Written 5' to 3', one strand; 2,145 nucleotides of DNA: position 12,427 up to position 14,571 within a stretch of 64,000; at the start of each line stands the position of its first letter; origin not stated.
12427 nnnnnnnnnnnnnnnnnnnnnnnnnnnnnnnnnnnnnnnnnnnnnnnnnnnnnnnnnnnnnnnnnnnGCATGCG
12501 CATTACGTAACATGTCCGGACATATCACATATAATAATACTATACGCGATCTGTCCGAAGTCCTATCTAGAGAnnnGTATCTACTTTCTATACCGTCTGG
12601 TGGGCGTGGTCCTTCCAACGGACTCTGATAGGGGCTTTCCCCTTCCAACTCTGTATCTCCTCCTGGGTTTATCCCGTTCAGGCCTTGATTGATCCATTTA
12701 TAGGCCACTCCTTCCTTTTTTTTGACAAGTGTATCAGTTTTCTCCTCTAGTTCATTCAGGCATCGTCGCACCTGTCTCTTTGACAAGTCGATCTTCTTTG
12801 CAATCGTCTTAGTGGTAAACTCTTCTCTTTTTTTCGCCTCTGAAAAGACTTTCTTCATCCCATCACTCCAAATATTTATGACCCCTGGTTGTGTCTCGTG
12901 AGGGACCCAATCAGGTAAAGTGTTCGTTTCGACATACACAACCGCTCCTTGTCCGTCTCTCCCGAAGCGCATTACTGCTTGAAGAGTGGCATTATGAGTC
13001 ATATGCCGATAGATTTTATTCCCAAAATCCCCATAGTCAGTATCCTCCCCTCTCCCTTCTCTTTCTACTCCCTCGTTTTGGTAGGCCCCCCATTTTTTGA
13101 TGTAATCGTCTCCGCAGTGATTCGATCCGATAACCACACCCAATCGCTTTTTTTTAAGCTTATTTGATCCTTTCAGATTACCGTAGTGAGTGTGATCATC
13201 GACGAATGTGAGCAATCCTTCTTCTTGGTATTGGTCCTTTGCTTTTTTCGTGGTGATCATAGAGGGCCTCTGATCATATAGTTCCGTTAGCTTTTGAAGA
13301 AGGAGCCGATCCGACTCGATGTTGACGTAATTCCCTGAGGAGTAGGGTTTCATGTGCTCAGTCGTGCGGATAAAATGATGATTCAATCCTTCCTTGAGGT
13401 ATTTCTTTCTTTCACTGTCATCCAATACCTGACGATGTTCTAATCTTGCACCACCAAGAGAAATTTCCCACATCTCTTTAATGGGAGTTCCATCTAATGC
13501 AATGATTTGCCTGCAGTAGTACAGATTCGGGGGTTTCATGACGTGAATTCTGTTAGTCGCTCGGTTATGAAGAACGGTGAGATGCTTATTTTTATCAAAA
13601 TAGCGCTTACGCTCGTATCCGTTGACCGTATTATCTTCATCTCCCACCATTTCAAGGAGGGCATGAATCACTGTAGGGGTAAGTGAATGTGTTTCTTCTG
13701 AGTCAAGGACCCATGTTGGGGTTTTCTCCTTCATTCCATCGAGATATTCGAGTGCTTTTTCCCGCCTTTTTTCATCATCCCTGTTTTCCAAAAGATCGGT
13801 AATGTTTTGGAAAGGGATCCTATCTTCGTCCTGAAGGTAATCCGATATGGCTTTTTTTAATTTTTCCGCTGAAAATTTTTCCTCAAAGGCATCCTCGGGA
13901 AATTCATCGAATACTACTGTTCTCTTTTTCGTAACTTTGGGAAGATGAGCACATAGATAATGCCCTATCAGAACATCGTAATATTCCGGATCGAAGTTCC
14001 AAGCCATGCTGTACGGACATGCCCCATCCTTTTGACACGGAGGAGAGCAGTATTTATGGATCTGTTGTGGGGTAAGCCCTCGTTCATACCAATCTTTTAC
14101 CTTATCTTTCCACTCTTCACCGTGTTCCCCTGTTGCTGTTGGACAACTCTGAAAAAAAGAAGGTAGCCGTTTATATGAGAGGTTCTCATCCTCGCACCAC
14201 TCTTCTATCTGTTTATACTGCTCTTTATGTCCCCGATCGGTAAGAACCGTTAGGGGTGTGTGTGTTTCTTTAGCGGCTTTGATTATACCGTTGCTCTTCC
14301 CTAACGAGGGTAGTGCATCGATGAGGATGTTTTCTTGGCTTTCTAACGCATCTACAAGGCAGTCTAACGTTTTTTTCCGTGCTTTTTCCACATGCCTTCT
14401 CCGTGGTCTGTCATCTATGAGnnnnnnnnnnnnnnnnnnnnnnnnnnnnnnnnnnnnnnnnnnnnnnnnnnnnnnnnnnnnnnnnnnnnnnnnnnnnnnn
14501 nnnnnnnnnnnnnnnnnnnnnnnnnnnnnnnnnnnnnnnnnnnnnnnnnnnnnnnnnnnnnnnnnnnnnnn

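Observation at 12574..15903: Unusual Rep-like protein: AEP primase motifs with a non-canonical motif II, P-loop NTPase and C-terminal wHTH in one 1109-aa chain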

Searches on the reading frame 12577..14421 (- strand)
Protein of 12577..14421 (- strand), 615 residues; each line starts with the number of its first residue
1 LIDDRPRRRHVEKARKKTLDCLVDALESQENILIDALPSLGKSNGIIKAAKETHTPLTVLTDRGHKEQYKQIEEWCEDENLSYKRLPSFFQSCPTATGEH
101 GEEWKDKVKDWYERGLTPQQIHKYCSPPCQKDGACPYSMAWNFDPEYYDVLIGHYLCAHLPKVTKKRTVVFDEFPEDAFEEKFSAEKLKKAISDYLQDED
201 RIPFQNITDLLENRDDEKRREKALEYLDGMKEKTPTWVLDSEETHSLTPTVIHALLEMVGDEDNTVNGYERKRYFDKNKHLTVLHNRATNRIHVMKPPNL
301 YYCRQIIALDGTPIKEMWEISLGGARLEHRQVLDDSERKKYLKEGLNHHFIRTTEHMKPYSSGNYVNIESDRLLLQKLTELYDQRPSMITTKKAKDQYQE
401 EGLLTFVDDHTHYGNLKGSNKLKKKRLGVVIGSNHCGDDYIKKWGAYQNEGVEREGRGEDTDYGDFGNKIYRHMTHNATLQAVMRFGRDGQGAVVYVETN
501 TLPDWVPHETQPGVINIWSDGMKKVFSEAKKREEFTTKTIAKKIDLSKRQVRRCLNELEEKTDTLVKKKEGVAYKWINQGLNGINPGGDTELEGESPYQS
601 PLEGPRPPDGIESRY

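Call 35: search_solved_structures(query=A2, max_evalue=10, show_alignments=3)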
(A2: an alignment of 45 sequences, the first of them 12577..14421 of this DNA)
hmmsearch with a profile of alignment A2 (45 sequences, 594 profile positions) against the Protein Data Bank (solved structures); distinct sequences matched with E-value up to 10: 86 (the best 60 are shown).
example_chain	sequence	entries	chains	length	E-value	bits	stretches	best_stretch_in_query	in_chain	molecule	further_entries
1q1h_A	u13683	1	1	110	0.00022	23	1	524-584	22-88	Transcription Factor E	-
6kf4_G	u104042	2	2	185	0.0012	20.6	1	520-571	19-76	Transcription factor E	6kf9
2vl7_A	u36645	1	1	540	0.0013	20.4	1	24-107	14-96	XPD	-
1sfx_A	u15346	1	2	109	0.0024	19.6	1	519-582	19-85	Conserved hypothetical protein AF2008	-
1p6r_A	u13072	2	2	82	0.0098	17.5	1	515-578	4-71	Penicillinase repressor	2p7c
1sd4_A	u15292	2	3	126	0.012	17.3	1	518-578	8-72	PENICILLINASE REPRESSOR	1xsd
2htj_A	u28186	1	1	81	0.02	16.5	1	522-585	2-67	P fimbrial regulatory protein KS71A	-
2jt1_A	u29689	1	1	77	0.021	16.4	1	526-572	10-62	PefI protein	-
8q90_A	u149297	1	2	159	0.022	16.4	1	518-566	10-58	AsnC family transcriptional regulator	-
6xjf_A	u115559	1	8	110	0.025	16.2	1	520-571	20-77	Transcription factor E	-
1sd6_A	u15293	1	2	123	0.027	16.1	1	514-577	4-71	Methicillin resistance regulatory protein mecI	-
5yi0_B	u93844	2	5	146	0.028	16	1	520-576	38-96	Zinc transport transcriptional regulator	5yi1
1okr_A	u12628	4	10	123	0.028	16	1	514-577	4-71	METHICILLIN RESISTANCE REGULATORY PROTEIN MECI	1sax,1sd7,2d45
2k4b_A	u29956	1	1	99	0.031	15.9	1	515-576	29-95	Transcriptional regulator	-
5yhy_A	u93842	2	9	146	0.035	15.7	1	519-576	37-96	Zinc transport transcriptional regulator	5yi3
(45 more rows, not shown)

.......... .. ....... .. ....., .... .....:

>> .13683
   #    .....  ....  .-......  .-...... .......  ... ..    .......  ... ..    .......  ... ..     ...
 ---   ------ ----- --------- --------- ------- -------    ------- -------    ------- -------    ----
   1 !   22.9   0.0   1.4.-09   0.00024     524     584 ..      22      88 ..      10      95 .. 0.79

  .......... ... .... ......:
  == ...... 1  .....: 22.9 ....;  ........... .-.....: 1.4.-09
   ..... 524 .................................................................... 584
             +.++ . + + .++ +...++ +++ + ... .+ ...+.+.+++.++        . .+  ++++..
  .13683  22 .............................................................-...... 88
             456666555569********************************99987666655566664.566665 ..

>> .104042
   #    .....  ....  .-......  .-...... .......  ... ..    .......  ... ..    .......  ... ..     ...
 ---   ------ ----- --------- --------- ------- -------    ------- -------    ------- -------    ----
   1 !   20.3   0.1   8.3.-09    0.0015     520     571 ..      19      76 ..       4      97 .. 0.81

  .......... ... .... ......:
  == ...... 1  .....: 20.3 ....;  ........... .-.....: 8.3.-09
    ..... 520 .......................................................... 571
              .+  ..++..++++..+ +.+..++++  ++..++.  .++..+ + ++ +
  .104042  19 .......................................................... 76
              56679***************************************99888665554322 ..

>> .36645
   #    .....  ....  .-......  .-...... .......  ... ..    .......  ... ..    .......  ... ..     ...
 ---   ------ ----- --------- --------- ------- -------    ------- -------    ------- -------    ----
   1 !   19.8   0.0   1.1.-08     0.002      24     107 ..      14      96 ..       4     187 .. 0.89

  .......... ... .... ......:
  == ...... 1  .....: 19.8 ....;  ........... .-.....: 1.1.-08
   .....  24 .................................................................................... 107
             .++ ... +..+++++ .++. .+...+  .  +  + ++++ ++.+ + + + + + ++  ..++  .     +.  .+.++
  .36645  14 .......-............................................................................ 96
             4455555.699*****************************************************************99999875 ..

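Call 36: search_protein_families(library=pfam, alignment_id=A2, max_evalue=0.01)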
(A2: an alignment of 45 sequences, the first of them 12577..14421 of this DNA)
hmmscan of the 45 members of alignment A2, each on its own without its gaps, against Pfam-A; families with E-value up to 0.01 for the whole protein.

A. member 1, window:12577-14421:- (615 aa): 3 families
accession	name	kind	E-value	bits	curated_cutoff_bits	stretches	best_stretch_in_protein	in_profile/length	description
PF13730.12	HTH_36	-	0.0026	18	25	1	536-561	27-52/55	Helix-turn-helix domain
PF08279.18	HTH_11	-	0.004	17.4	25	0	530-570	11-51/55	HTH domain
PF00216.26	Bac_DNA_binding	-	0.0099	16.5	22.4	0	538-573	8-43/90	Bacterial DNA-binding protein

B. families by the number of members that match (of 45 scanned): 39 families (the first 25 are shown)
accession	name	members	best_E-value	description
PF12802.13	MarR_2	7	3e-05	MarR family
PF01047.28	MarR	5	5.5e-07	MarR family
PF12840.13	HTH_20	5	0.00023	Helix-turn-helix domain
PF01978.25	TrmB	5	0.0009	Sugar-specific transcriptional regulator TrmB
PF08279.18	HTH_11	4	8.4e-06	HTH domain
PF00392.27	GntR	4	0.00043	Bacterial regulatory proteins, gntR family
PF13412.12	HTH_24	4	0.00076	Winged helix-turn-helix DNA-binding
PF09339.16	HTH_IclR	4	0.0023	IclR helix-turn-helix domain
PF03965.22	Penicillinase_R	3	1.8e-06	Penicillinase repressor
PF04703.18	FaeA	3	5.7e-06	FaeA-like protein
PF08220.18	HTH_DeoR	3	4.1e-05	DeoR-like helix-turn-helix domain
PF24033.1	DUF7342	3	5.4e-05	Family of unknown function (DUF7342)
PF02082.26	Rrf2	3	9.7e-05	Iron-dependent Transcriptional regulator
PF25212.1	HVO_A0114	2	1.6e-05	HVO_A0114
PF01022.26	HTH_5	2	9.9e-05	Bacterial regulatory protein, arsR family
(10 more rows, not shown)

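Call 37: find_homologous_proteins(query=A2, max_evalue=1e-10)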
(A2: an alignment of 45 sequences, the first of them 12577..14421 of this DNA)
Query A2 (45 sequences) (615 aa, profile of the alignment): 249 proteins with E <= 1e-10 among 8000 candidates; the best 120 are listed.
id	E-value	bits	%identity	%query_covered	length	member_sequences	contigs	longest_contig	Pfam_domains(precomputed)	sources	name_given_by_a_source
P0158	1.1e-234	798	48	95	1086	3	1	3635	-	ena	-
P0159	1.7e-233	795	45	95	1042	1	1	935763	-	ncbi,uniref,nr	ncbi:hypothetical protein [Halegenticoccus soli]|uniref:hypothetical protein n=1 Tax=Halegenticoccus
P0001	2.2e-233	794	100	100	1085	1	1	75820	-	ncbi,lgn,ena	-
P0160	2.8e-233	794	47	95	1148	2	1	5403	-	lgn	-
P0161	4.3e-233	793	46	96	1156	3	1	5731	-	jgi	jgi:hypothetical protein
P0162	6.6e-233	793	47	95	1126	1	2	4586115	-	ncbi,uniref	ncbi:hypothetical protein ACFQE8_10620 [Salinirubellus sp. GCM10025818]|uniref:hypothetical protein 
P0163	7.6e-233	792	46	96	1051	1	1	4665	PF09250.17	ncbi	ncbi:MAG: bifunctional DNA primase/polymerase [Haloglomus sp.]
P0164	2.0e-232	791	45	95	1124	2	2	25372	-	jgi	jgi:hypothetical protein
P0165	5.8e-232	789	44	95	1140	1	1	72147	-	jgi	jgi:hypothetical protein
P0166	1.0e-231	789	46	94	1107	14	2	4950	-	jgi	jgi:hypothetical protein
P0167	1.6e-231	788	45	95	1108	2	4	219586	-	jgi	-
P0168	1.9e-231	788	46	96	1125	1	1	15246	-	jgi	-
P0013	2.1e-231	788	44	95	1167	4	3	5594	-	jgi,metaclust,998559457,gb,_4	metaclust:\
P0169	2.7e-231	787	42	92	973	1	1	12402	PF09250.17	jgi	jgi:predicted transcriptional regulator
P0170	2.7e-231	787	45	95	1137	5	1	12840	-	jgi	jgi:hypothetical protein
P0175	3.3e-230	784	41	90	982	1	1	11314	PF09250.17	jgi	jgi:hypothetical protein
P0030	1.1e-229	782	40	92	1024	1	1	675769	PF08275.18,PF13155.13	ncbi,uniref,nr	ncbi:toprim domain-containing protein [Natronomonas salsuginis]|uniref:HTH arsR-type domain-containi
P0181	3.1e-229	780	46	95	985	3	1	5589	PF09250.17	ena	-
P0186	3.4e-228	777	46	95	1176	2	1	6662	PF08275.18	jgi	-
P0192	7.7e-227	773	45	95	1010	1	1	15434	PF09250.17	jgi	jgi:hypothetical protein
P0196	1.8e-226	771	44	95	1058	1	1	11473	PF09250.17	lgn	-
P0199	3.2e-226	771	40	92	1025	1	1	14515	PF08275.18,PF13155.13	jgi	-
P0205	1.0e-225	769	40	92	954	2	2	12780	PF09250.17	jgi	jgi:DNA-binding transcriptional ArsR family regulator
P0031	3.3e-225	767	40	92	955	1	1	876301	PF09250.17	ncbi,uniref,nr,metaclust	ncbi:hypothetical protein AMS69_05575 [Haloarcula rubripromontorii]|uniref:DNA primase/polymerase bi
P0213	6.0e-225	766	40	92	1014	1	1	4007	PF08275.18,PF13155.13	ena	-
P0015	1.4e-224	765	43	95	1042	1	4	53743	PF09250.17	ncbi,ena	-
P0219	2.4e-224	764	40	92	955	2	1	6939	PF09250.17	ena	-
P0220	5.5e-224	763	43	95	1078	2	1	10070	PF09250.17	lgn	-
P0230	5.5e-223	760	44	95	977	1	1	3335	PF09250.17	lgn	-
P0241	2.2e-221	755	39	94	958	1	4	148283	PF09250.17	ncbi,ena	-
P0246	6.5e-221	753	41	94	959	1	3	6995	PF09250.17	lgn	-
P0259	8.8e-220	749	45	95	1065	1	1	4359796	PF09250.17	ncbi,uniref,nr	ncbi:bifunctional DNA primase/polymerase [Natrinema halophilum]|uniref:Bifunctional DNA primase/poly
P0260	1.2e-219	749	38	94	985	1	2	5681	PF09250.17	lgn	-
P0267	1.6e-218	745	45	95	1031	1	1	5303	PF09250.17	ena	-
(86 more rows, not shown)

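Call 61: predict_structure(alignment_id=A4)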
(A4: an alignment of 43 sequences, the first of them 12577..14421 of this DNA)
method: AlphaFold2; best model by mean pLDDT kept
length: 615 residues; sequences in the alignment: 43
mean_pLDDT: 87.9   pTM: 0.84
mean pLDDT of the five models: 87.9, 87.1, 85.7, 85.5, 84.4
residues with pLDDT >= 90: 390; 70-90: 172; 50-70: 33; < 50: 20
segments of 3 or more residues with pLDDT < 50: 598-615
pLDDT, mean of each block of 10 residues (from residue 1): 66 95 97 93 97 98 80 97 94 85 89 90 75 78 96 95 97 93 88 91 94 95 92 76 90 90 83 81 94 95 96 94 95 95 91 83 83 91 93 93 94 81 94 88 95 84 92 91 91 91 89 74 91 94 94 92 87 88 78 58 40 33
secondary structure, 60 per line:
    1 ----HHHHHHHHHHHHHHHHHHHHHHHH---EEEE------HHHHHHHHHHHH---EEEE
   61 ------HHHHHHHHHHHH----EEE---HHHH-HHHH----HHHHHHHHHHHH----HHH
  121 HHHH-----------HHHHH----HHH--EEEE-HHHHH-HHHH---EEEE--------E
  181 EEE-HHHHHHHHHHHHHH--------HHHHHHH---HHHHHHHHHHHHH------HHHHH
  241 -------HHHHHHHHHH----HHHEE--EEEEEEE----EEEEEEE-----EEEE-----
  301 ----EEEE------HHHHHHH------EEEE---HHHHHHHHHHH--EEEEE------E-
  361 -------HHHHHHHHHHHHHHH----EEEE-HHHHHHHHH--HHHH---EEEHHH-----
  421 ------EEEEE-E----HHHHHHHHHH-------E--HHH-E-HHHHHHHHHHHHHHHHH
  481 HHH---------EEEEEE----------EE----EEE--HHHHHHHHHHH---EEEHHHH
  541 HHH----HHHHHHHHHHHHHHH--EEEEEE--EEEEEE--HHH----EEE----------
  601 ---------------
elements in order: H5-28 E32-35 H42-53 E57-60 H67-78 E83-85 H89-92 H94-97 H102-113 H118-124 H136-140 E150-153 H155-159 H161-164 E168-171 E180-183 H185-198 H207-213 H217-229 H236-240 H248-257 E269-275 E280-286 E292-295 E305-308 H315-321 E328-331 H335-345 E348-352 H368-382 E387-390 H392-400 H403-406 E410-412 E427-431 H438-447 H464-483 E493-498 E515-517 H520-530 E534-536 H537-543 H548-562 E565-570 E573-578 E588-590

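Call 86: fold_search(model_id=the predicted structure, library=viral)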
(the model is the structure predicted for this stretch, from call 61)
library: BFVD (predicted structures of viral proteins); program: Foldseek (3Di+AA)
matches with E <= 10: 1287; with E <= 0.001: 33
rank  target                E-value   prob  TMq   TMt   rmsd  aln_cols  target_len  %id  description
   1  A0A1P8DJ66            2.3e-13  1.00  0.49  0.30   9.7       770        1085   11  (no name in the UniProt tables at hand)
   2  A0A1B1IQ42            3.3e-12  1.00  0.52  0.36   8.7       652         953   12  (no name in the UniProt tables at hand)
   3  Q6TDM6                9.4e-12  1.00  0.41  0.49   9.9       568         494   14  ORF B494 [Sulfolobus virus Kamchatka 1]
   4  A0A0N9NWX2            3.0e-11  1.00  0.45  0.48   9.6       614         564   12  (no name in the UniProt tables at hand)
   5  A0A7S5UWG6            3.9e-10  1.00  0.46  0.49   8.6       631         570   11  ATP-dependent helicase protein [Rhizobium phage RHph_TM30]
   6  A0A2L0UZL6            2.3e-08  1.00  0.42  0.35  17.6       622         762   11  Helicase ATP-binding domain-containing protein [Agrobacterium phage Atu_ph07]
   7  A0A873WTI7            2.3e-08  1.00  0.44  0.44  10.6       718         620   10  (no name in the UniProt tables at hand)
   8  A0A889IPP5            4.0e-08  1.00  0.39  0.39  10.1       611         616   12  (no name in the UniProt tables at hand)
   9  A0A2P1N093            4.5e-08  1.00  0.47  0.47  10.2       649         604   12  (no name in the UniProt tables at hand)
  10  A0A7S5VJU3            7.0e-08  1.00  0.40  0.49  15.6       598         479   12  (no name in the UniProt tables at hand)
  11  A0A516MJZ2            8.7e-07  1.00  0.38  0.51   8.7       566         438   11  (no name in the UniProt tables at hand)
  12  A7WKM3                8.7e-07  1.00  0.26  0.27  27.1       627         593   11  Putative helicase [Betalipothrixvirus pezzuloense]
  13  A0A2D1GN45            1.1e-06  1.00  0.40  0.54   8.8       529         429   13  (no name in the UniProt tables at hand)
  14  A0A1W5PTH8            7.7e-06  1.00  0.34  0.41  10.7       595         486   11  (no name in the UniProt tables at hand)
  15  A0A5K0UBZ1            1.9e-05  1.00  0.32  0.26  14.1       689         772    9  ATP-dependent helicase homolog [Yasminevirus sp. GU-2018]
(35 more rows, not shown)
